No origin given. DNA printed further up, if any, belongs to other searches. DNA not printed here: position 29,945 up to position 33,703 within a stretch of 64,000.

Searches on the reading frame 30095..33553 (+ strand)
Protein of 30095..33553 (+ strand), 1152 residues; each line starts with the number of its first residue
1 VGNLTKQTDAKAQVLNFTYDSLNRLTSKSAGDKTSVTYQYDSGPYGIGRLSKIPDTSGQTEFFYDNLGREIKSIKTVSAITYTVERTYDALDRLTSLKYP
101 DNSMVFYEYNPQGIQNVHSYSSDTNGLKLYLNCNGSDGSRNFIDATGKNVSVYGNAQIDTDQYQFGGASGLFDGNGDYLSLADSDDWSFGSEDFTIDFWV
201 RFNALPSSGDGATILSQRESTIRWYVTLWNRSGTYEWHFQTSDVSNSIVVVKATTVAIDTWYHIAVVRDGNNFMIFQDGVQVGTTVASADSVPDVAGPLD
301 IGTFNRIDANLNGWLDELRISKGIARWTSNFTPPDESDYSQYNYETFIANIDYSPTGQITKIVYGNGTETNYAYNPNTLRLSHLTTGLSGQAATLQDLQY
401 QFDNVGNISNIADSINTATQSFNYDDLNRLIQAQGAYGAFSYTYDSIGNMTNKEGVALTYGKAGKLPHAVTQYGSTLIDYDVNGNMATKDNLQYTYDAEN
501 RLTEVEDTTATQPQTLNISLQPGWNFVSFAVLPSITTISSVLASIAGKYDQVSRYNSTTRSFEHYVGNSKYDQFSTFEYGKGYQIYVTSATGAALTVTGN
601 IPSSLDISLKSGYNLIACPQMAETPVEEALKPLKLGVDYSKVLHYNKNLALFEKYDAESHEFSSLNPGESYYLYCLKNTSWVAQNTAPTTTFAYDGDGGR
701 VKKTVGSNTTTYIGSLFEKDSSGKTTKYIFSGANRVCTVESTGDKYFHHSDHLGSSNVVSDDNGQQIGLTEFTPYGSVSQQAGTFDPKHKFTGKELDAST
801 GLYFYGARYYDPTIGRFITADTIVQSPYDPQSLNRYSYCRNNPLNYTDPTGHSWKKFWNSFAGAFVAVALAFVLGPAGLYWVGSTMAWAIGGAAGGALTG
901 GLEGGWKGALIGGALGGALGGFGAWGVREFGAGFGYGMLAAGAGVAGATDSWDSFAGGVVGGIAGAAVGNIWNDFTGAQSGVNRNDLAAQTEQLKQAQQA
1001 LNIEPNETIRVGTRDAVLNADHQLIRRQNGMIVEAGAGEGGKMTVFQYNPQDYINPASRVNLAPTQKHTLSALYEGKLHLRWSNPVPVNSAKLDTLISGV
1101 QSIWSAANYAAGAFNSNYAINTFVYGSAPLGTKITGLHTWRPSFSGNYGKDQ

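Call 5: search_protein_families(library=pfam, proteins=[window:30095-33553:+], max_evalue=0.01)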
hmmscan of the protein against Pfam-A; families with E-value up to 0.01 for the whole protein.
window:30095-33553:+ (1152 aa): 3 families
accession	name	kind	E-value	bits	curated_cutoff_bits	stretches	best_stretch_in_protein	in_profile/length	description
PF05593.20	RHS_repeat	-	6.5e-20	71.5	22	1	2-31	5-34/38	RHS Repeat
PF13385.13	Laminin_G_3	-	4.2e-19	69.6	27.6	1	173-322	1-142/151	Concanavalin A-like lectin/glucanases superfamily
PF07953.20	Toxin_R_bind_N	-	1.2e-05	25.5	23.8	1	141-282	3-148/191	Clostridium neurotoxin, N-terminal receptor binding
